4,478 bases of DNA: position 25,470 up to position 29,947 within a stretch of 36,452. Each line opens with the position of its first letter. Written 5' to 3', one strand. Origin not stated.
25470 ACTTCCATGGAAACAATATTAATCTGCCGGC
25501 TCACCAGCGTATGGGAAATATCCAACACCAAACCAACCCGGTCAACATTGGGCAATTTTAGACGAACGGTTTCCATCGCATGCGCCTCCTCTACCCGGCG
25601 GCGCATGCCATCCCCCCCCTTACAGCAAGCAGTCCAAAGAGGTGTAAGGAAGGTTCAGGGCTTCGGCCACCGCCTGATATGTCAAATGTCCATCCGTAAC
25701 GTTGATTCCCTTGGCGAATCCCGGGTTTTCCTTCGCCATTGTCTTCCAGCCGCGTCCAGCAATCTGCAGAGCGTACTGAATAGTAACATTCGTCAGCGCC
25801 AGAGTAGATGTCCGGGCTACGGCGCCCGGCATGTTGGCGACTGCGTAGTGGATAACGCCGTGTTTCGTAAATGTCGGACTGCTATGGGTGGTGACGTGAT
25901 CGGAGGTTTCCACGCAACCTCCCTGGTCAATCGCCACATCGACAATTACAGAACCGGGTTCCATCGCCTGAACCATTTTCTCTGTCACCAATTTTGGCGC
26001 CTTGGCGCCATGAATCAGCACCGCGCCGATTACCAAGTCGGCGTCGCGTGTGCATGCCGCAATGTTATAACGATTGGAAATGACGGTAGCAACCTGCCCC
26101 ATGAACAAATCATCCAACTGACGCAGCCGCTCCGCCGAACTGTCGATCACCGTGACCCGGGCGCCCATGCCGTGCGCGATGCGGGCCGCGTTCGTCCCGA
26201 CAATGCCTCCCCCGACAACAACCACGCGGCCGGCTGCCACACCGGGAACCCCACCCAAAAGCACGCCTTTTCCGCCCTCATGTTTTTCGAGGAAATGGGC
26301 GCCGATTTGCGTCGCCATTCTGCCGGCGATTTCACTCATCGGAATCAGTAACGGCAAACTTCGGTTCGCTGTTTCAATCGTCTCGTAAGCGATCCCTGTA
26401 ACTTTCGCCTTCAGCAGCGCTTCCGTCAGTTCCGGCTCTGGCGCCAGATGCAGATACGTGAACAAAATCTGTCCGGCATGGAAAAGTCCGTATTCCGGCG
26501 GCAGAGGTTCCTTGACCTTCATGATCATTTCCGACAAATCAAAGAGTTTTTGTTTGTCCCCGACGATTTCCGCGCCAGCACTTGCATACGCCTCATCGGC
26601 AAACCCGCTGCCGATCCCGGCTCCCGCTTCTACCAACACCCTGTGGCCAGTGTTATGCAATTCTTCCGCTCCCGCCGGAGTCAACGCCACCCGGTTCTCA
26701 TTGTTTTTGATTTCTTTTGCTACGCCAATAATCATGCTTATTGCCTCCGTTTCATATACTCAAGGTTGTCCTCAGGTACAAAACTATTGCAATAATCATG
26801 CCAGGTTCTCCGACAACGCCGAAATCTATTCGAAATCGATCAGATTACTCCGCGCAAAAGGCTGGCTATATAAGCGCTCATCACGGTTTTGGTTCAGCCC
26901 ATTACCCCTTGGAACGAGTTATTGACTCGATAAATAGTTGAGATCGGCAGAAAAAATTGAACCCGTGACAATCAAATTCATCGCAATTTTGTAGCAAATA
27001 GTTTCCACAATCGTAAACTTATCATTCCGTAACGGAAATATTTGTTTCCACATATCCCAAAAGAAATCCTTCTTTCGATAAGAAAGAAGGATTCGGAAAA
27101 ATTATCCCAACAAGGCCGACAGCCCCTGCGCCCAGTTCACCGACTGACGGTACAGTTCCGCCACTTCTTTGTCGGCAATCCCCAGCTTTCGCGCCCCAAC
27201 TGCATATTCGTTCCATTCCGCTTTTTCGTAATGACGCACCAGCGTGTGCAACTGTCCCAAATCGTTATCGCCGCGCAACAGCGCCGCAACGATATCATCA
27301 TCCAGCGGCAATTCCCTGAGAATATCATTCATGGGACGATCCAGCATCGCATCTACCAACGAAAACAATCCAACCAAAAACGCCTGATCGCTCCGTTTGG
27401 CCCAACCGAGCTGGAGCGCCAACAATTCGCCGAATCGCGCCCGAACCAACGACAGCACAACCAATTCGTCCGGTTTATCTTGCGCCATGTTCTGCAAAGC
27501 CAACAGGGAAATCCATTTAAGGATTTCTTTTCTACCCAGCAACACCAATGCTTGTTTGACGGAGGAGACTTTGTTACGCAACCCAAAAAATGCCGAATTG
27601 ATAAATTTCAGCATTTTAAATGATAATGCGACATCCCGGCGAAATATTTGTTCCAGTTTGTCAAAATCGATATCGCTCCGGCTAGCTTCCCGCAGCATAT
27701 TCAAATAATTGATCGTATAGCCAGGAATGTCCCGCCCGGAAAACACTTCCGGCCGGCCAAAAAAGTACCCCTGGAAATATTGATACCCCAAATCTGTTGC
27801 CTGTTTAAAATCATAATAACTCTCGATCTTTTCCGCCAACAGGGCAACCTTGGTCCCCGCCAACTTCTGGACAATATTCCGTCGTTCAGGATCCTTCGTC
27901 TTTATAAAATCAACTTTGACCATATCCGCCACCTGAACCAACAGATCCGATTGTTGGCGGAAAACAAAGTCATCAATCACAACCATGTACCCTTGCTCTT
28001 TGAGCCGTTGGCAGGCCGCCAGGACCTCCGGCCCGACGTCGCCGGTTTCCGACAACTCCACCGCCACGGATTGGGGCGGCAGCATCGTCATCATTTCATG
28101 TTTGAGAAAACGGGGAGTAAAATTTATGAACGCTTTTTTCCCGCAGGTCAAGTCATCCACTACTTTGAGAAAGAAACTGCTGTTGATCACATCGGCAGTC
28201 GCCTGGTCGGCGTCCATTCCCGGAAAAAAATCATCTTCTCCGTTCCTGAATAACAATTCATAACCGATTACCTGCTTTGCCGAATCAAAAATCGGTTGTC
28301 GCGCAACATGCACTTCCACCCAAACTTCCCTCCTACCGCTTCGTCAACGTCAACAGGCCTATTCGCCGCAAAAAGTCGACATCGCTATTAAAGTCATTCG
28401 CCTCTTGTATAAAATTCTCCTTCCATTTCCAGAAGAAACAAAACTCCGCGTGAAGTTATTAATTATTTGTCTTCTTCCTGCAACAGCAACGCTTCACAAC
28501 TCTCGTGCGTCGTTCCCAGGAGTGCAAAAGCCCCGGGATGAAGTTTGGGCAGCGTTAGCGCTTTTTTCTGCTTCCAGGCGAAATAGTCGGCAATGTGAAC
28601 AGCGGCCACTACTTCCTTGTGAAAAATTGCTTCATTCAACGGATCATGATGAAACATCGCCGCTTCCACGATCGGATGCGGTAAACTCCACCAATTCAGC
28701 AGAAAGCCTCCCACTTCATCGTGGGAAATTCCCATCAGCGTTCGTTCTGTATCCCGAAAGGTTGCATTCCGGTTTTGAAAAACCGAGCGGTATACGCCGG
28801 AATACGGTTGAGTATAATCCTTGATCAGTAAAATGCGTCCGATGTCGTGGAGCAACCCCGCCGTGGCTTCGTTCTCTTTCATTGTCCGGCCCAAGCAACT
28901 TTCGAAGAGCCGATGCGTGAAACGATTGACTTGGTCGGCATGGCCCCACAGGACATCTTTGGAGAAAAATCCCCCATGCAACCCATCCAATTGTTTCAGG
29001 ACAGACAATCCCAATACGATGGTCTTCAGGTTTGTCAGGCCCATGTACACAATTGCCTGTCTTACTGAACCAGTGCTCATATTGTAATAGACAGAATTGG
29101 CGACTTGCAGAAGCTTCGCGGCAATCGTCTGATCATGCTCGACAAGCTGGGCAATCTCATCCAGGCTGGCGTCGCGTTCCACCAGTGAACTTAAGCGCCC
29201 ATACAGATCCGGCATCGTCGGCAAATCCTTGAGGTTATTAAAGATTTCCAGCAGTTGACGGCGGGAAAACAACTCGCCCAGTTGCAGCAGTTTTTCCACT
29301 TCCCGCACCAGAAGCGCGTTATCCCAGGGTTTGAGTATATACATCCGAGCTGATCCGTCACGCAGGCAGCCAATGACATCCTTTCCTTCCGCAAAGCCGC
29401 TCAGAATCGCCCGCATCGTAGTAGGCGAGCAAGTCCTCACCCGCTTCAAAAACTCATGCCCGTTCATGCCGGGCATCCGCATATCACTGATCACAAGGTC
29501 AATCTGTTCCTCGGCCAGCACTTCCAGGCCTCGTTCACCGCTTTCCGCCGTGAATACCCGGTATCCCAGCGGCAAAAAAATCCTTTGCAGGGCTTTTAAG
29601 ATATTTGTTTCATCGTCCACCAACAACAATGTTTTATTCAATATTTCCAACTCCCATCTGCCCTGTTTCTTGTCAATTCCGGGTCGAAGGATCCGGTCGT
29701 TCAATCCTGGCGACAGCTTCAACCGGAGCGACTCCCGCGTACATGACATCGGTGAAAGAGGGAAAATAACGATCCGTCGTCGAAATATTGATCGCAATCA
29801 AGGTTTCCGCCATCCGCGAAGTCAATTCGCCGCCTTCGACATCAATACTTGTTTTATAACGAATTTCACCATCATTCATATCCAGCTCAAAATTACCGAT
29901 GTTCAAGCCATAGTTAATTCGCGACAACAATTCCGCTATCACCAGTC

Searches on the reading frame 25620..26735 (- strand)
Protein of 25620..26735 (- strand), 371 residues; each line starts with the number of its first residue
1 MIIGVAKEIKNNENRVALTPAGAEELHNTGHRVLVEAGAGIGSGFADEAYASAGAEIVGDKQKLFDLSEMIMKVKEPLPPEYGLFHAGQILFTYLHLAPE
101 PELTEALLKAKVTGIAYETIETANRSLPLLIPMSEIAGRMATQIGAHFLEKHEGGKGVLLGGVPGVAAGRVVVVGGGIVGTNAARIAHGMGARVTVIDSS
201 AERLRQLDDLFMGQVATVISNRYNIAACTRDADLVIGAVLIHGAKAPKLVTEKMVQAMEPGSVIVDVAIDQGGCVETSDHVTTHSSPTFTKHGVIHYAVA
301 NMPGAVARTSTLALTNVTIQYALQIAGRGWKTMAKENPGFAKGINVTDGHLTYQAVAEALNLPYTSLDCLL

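Call 24: search_protein_families(library=pfam, proteins=[window:25620-26735:-], max_evalue=0.00001)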
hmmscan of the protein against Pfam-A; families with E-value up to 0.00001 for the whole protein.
window:25620-26735:- (371 aa): 5 families
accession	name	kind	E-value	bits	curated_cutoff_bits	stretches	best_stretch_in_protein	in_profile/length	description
PF01262.27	AlaDh_PNT_C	-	2.6e-83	279.1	23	1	141-353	1-213/214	Alanine dehydrogenase/PNT, C-terminal domain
PF05222.21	AlaDh_PNT_N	-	1.7e-49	168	30.4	1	4-137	1-136/136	Alanine dehydrogenase/PNT, N-terminal domain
PF00070.33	Pyr_redox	-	2.2e-07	31.7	22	1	170-214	1-45/82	Pyridine nucleotide-disulphide oxidoreductase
PF07992.20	Pyr_redox_2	-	1.1e-06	28.8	26.1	1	160-216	138-190/291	Pyridine nucleotide-disulphide oxidoreductase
PF02826.25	2-Hacid_dh_C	-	2.8e-06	27.3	25.1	1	167-268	35-127/178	D-isomer specific 2-hydroxyacid dehydrogenase, NAD binding domain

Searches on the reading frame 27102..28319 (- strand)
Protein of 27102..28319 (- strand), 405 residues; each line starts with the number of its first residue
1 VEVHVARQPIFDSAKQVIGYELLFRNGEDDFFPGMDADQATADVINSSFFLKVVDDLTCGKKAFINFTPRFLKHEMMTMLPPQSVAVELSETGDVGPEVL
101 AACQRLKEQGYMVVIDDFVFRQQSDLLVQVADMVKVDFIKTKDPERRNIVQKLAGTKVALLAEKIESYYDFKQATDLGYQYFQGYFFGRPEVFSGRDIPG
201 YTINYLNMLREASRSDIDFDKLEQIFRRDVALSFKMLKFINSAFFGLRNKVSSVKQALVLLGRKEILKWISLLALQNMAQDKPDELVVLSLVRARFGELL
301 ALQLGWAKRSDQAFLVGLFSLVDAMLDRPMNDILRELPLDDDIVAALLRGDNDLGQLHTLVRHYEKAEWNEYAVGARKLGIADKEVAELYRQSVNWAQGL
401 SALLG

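Call 24: search_protein_families(library=pfam, proteins=[window:27102-28319:-], max_evalue=0.00001)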
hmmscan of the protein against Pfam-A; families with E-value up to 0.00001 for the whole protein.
window:27102-28319:- (405 aa): 2 families
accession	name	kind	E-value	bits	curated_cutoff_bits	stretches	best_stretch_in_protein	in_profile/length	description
PF08668.18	HDOD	-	8.2e-19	68.3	22.9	1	205-319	8-127/196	HDOD domain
PF00563.25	EAL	-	5.1e-10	39.6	31.3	1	8-190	18-236/236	EAL domain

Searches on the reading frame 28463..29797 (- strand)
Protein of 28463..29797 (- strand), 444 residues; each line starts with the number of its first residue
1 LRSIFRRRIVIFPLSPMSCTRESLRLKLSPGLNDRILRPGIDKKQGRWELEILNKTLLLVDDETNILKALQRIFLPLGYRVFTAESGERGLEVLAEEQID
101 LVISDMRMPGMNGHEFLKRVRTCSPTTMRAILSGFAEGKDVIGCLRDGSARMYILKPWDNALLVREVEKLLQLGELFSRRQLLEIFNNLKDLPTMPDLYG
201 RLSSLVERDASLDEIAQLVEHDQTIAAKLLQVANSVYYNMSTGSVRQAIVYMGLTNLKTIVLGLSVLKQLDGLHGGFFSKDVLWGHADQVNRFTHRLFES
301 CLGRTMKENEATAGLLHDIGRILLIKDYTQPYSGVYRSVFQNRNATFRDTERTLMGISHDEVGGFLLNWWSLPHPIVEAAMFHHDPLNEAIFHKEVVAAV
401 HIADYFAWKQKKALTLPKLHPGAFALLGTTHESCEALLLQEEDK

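Call 24: search_protein_families(library=pfam, proteins=[window:28463-29797:-], max_evalue=0.00001)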
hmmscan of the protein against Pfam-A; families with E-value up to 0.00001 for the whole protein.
window:28463-29797:- (444 aa): 2 families
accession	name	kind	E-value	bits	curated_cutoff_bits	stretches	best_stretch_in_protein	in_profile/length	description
PF08668.18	HDOD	-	5.5e-40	137.4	22.9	1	192-386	1-196/196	HDOD domain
PF00072.30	Response_reg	-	8.3e-22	77.9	30.2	1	58-167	2-110/111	Response regulator receiver domain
